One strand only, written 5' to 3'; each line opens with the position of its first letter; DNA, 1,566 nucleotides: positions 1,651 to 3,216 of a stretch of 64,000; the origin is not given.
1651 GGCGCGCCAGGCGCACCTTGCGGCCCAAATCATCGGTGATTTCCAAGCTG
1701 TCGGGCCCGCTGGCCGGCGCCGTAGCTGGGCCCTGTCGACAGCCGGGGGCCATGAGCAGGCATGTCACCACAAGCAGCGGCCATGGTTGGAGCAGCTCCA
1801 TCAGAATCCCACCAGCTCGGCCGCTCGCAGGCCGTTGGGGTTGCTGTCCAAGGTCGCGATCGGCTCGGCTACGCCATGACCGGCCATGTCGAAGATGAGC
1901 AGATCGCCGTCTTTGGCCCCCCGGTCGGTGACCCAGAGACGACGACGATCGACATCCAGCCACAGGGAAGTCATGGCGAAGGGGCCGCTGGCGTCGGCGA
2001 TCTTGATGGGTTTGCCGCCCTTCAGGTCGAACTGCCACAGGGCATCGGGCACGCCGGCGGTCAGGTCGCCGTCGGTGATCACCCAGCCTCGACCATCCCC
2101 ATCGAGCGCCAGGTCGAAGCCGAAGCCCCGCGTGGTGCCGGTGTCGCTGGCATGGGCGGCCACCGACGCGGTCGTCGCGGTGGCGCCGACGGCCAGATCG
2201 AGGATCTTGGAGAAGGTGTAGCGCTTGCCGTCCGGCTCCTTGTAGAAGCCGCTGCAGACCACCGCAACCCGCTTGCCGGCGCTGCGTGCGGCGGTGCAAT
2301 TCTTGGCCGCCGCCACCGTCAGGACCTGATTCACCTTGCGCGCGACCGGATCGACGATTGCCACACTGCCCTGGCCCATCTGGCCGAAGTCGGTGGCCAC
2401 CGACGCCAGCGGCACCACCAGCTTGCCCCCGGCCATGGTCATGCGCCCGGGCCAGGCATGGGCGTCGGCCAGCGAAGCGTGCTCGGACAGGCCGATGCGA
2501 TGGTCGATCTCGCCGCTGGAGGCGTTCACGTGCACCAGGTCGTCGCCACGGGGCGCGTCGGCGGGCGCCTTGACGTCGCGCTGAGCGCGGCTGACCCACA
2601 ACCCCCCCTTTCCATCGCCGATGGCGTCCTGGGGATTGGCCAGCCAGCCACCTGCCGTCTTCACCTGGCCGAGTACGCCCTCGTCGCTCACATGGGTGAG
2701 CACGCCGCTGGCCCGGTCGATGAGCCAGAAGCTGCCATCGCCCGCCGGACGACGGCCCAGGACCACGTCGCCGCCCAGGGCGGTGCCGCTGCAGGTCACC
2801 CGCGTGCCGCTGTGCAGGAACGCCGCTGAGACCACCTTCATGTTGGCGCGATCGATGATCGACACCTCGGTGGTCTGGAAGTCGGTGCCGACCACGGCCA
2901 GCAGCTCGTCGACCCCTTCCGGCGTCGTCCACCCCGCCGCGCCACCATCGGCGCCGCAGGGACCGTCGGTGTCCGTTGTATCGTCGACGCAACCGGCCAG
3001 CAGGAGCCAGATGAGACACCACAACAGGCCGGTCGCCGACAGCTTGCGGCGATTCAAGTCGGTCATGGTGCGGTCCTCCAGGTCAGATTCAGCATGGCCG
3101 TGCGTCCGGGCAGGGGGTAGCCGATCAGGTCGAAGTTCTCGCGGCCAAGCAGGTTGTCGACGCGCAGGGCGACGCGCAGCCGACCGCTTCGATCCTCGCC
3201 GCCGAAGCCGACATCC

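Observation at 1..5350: Complete riboswitch-controlled B12 uptake operon with a beta-propeller lipoprotein inserted between btuB and btuF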

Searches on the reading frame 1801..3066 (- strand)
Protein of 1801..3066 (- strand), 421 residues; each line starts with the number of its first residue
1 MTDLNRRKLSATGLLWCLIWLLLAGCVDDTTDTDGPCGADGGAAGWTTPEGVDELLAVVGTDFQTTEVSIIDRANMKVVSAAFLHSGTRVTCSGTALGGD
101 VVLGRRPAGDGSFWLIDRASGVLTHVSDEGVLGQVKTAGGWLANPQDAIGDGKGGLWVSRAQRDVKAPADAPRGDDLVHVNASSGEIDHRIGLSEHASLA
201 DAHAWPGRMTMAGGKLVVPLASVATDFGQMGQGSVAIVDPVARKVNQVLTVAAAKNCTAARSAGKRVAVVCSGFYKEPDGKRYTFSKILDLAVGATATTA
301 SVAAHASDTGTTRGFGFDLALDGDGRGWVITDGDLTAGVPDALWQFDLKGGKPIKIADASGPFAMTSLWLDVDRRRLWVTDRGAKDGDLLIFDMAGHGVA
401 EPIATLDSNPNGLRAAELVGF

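Call 7: search_protein_families(library=pfam, proteins=[window:1801-3066:-], max_evalue=0.1)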
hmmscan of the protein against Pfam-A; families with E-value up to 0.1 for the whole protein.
window:1801-3066:- (421 aa): 0 families

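Call 8: search_protein_families(library=ncbifam, proteins=[window:1801-3066:-], max_evalue=0.1)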
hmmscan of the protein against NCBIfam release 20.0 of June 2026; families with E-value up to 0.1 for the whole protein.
window:1801-3066:- (421 aa): 0 families

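Call 9: find_homologous_proteins(query=window:1801-3066:-)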
Query window:1801-3066:- (421 aa): 5 proteins with E <= 0.001 among 8000 candidates.
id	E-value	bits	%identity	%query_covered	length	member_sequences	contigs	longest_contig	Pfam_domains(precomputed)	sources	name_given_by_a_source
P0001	1.1e-276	936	100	100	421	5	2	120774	-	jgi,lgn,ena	-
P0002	2.5e-143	496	60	89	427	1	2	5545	-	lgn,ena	-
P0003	5.2e-137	476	60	96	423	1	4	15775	-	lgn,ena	-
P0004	4.6e-134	466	59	91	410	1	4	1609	-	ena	-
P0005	1.6e-101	359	45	97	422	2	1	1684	-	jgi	jgi:hypothetical protein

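Call 10: search_solved_structures(query=window:1801-3066:-, max_evalue=10, show_alignments=2)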
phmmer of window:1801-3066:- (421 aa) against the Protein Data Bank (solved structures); distinct sequences matched with E-value up to 10: 0.

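Call 14: find_encoding_contigs(protein=P0001, flank=10000, max_places=4)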
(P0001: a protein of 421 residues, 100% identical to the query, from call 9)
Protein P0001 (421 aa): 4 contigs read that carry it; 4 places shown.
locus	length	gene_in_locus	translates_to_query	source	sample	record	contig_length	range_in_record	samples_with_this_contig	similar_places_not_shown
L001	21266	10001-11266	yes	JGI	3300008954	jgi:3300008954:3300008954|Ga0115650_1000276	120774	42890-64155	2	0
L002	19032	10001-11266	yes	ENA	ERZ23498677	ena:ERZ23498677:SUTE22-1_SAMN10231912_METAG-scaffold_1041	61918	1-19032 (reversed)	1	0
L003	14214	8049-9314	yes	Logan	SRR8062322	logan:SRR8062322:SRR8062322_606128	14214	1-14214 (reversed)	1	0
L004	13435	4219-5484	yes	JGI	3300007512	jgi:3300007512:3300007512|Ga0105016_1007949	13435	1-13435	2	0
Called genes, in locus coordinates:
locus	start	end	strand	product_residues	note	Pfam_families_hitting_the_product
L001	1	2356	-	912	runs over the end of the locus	PF13191:AAA_16 (weak), PF07719:TPR_2 (faint), PF17874:TPR_MalT (weak), PF13424:TPR_12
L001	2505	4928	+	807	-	PF00488:MutS_V, PF01713:Smr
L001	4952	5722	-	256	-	-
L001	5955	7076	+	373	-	-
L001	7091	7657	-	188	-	PF00293:NUDIX, PF14815:NUDIX_4 (faint)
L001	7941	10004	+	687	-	PF07715:Plug, PF00593:TonB_dep_Rec_b-barrel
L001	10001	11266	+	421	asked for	-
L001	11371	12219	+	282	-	PF01497:Peripla_BP_2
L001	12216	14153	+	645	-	PF01032:FecCD, PF00005:ABC_tran, PF02463:SMC_N (faint), PF13304:AAA_21 (faint)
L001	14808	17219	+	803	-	-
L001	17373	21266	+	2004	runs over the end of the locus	-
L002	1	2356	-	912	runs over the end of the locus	PF13191:AAA_16 (weak), PF07719:TPR_2 (faint), PF17874:TPR_MalT (weak), PF13424:TPR_12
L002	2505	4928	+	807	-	PF00488:MutS_V, PF01713:Smr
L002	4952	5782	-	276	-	-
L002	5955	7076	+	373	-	-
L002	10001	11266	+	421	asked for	-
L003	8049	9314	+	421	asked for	-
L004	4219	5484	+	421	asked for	-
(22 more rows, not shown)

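Call 15: find_encoding_contigs(protein=P0003, flank=10000, max_places=4)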
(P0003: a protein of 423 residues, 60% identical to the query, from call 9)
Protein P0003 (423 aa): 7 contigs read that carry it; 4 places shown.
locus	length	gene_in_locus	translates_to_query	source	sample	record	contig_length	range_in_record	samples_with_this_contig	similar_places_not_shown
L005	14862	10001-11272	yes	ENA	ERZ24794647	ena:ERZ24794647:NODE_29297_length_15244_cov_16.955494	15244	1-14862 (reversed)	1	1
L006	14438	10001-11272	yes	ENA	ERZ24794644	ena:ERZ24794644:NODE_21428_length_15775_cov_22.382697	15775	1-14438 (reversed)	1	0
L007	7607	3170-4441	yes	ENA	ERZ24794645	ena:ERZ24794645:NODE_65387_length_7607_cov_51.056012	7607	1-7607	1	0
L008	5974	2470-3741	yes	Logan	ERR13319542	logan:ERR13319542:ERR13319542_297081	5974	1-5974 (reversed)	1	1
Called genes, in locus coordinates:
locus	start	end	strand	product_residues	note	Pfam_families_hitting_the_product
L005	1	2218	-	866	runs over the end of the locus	?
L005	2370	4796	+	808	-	PF00488:MutS_V, PF01713:Smr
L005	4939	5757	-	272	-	-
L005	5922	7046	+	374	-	-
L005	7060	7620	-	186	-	PF00293:NUDIX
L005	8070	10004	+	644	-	PF07715:Plug, PF00593:TonB_dep_Rec_b-barrel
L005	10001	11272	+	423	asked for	-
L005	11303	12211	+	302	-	PF01497:Peripla_BP_2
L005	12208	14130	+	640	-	PF01032:FecCD, PF00005:ABC_tran, PF02463:SMC_N (faint), PF13304:AAA_21 (weak), PF13476:AAA_23 (faint), PF13555:AAA_29 (faint)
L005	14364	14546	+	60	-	-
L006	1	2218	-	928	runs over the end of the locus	PF13191:AAA_16, PF07719:TPR_2 (faint), PF13374:TPR_10 (faint), PF17874:TPR_MalT (weak), PF13424:TPR_12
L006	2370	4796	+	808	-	PF00488:MutS_V, PF01713:Smr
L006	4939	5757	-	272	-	-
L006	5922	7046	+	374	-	-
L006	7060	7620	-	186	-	PF00293:NUDIX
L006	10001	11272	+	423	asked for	-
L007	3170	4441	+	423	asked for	-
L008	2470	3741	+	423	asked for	-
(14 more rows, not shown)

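Call 16: find_encoding_contigs(protein=P0002, flank=10000, max_places=3)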
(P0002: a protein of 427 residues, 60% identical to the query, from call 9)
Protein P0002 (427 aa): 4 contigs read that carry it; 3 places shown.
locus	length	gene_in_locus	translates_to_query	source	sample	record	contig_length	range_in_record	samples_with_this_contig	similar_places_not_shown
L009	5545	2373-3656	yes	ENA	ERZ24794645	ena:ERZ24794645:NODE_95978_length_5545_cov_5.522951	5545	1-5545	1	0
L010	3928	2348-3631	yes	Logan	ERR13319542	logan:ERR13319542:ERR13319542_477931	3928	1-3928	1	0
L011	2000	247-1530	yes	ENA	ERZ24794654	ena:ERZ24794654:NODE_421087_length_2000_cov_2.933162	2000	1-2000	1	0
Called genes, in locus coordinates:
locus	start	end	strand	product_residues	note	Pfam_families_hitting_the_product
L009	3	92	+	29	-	?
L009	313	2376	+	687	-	PF07715:Plug, PF00593:TonB_dep_Rec_b-barrel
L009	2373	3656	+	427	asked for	-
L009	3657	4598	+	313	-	PF01497:Peripla_BP_2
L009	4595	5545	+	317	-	?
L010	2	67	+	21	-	?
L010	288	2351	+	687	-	PF07715:Plug, PF00593:TonB_dep_Rec_b-barrel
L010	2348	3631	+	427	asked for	-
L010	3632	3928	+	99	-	?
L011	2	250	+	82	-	?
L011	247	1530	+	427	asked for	-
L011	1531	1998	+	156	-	?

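Call 17: find_encoding_contigs(protein=P0005, flank=10000, max_places=3)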
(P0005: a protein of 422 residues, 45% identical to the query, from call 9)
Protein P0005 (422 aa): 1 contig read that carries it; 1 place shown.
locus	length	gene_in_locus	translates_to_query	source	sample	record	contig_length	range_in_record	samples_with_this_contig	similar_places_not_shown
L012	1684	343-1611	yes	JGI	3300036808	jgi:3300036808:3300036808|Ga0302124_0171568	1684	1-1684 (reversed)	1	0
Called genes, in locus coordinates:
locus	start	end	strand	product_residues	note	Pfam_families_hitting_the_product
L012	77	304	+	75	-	-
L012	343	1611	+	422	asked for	-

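Call 18: predict_structure(alignment_id=A1)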
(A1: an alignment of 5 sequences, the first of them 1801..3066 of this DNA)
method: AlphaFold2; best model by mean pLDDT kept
length: 421 residues; sequences in the alignment: 5
mean_pLDDT: 68.3   pTM: 0.72
mean pLDDT of the five models: 68.3, 65.5, 65.4, 64.0, 58.7
residues with pLDDT >= 90: 20; 70-90: 227; 50-70: 96; < 50: 78
segments of 3 or more residues with pLDDT < 50: 1-46, 85-100, 107-109, 418-421
pLDDT, mean of each block of 10 residues (from residue 1): 34 39 32 31 45 68 65 80 48 34 53 71 73 72 74 83 59 72 87 86 82 86 74 87 89 75 76 56 65 61 63 62 86 73 87 87 79 85 79 85 84 50 30
secondary structure, 60 per line:
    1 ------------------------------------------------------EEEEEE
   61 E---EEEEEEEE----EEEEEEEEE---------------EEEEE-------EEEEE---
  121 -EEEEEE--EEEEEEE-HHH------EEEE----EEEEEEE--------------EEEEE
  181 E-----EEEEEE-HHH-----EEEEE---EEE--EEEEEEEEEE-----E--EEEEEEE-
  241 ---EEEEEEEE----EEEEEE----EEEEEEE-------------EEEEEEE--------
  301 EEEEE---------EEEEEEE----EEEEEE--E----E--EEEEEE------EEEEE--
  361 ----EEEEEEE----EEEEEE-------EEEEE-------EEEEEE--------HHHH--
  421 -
elements in order: E55-61 E65-72 E77-85 E101-105 E113-117 E122-127 E130-136 E147-150 E155-161 E176-181 E187-192 E202-206 E210-212 E215-224 E233-239 E244-251 E256-261 E266-272 E286-292 E301-305 E315-321 E326-331 E342-347 E354-358 E365-371 E376-381 E389-393 E401-406 H415-418

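Call 19: search_protein_representatives(alignment_id=A1)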
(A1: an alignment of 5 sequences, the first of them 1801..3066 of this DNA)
Query: 5 sequences, 421 profile positions. Proteins with E-value up to 0.001 (for the whole library): 713; up to 1e-10: 583; up to 1e-30: 161. The best 150 are listed.
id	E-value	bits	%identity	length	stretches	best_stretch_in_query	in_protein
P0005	2.2e-201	685.9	-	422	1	10-421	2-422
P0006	1.4e-101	357.1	-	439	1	16-420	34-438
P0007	1.6e-91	324.0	-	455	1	18-421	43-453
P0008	3.4e-76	273.4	-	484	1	29-421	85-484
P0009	3.6e-74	266.8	-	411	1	21-420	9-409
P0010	9.2e-74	265.4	-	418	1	15-418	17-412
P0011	5.5e-73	262.9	-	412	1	28-421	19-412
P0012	1.5e-72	261.4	-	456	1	27-420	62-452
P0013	3.0e-72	260.4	-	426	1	14-421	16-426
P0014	4.8e-69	249.9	-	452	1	17-419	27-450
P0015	1.5e-68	248.3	-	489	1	29-421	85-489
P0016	5.9e-67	243.0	-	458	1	18-421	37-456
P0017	8.1e-67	242.6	-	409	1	27-418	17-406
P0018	6.0e-66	239.7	-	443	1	39-419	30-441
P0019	1.4e-65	238.4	-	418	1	17-421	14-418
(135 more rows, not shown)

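Call 25: search_solved_structures(query=A2, max_evalue=10, show_alignments=2)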
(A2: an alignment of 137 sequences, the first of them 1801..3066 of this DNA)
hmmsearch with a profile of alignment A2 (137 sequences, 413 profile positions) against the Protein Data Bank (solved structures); distinct sequences matched with E-value up to 10: 12.
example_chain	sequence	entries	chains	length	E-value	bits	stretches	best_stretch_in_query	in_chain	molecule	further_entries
3vgz_A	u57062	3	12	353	0.00018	23.7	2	222-389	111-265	Uncharacterized protein YncE | PQQ-dependent catabolism-associated beta-propeller protein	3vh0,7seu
7osu_A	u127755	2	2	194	0.029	16.4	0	157-174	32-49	sTIM11noCys-SB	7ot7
1ri6_A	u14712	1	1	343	0.21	13.6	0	359-410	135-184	putative isomerase ybhE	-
7a8s_A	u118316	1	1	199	0.29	13.1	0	157-174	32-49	sTIM11_h3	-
7osv_A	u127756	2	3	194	0.56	12.2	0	157-174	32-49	DeNovoTIM6-SB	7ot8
7lol_A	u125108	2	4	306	0.57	12.2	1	182-237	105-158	Agmatinase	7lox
7lba_A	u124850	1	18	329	0.65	12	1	182-237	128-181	Agmatinase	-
6z2i_A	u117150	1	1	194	0.77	11.8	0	157-174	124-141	de novo designed TIM barrel DeNovoTIM6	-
7p12_A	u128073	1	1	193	0.83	11.6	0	157-173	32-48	DeNovoTIM13-SB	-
9grx_1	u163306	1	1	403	0.96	11.4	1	314-380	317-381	Photosynthetic NDH subunit of subcomplex B 1, chloroplastic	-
1jju_B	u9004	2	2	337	1.2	11.1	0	166-213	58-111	QUINOHEMOPROTEIN AMINE DEHYDROGENASE | quinohemoprotein amine dehydrogenase 40 kDa subunit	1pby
6yqx_A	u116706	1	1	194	2.6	10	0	157-173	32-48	de novo designed TIM barrel DeNovoTIM13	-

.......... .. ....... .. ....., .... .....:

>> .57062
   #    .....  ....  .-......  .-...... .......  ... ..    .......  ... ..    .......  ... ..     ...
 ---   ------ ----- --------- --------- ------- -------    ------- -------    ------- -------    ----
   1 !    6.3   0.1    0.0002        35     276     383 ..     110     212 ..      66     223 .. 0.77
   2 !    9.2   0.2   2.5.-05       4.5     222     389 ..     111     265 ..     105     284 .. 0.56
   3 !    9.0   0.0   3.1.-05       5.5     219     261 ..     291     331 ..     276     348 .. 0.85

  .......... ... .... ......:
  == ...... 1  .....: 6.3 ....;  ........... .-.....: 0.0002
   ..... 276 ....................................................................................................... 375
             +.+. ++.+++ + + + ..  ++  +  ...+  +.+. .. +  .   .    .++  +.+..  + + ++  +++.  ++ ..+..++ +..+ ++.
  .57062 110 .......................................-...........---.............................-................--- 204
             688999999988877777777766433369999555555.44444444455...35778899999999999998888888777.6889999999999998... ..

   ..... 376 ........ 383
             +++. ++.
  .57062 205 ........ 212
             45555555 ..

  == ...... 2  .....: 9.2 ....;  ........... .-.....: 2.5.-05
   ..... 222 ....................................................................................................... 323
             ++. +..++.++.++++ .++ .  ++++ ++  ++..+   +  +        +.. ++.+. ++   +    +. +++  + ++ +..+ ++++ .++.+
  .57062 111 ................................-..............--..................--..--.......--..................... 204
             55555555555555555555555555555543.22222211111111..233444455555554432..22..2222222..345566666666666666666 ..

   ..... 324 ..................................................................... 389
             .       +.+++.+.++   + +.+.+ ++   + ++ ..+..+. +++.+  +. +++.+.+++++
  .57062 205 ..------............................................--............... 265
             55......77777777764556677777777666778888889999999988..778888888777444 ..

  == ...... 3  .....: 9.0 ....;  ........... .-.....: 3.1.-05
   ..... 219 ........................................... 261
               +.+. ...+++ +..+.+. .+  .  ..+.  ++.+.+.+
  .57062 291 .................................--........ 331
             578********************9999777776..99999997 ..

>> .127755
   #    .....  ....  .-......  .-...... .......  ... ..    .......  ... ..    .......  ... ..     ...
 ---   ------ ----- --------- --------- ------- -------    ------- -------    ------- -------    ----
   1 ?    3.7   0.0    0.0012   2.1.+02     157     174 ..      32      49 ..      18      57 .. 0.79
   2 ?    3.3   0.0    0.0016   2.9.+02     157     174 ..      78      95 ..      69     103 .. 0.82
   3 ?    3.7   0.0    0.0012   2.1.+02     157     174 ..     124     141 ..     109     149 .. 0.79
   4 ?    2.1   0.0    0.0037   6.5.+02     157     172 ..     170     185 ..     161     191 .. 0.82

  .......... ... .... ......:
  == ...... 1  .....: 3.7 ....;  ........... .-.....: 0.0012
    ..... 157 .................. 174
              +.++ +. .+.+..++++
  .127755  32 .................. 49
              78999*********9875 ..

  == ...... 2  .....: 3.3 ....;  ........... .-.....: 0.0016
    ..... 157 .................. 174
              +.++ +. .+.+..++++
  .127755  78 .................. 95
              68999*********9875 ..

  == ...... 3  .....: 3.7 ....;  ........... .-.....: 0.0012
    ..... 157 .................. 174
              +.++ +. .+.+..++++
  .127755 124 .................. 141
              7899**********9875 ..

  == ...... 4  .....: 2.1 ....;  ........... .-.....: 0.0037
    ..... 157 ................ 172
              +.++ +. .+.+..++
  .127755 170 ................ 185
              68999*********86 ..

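Call 32: find_homologous_proteins(query=A2, max_evalue=1e-10)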
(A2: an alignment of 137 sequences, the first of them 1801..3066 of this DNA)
Query A2 (137 sequences) (421 aa, profile of the alignment): 6 proteins with E <= 1e-10 among 8000 candidates.
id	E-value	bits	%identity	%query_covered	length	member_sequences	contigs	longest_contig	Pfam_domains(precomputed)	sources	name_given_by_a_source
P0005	2.6e-120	420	45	97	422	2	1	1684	-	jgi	jgi:hypothetical protein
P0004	2.9e-116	407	59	91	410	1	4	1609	-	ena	-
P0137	2.9e-116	407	22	93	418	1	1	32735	-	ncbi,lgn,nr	ncbi:MAG: hypothetical protein JW841_12050 [Deltaproteobacteria bacterium]|nr:hypothetical protein [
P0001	4.4e-113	396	100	100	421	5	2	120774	-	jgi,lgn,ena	-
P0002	5.1e-113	396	60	89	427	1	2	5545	-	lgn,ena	-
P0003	1.2e-112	395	60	96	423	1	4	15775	-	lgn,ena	-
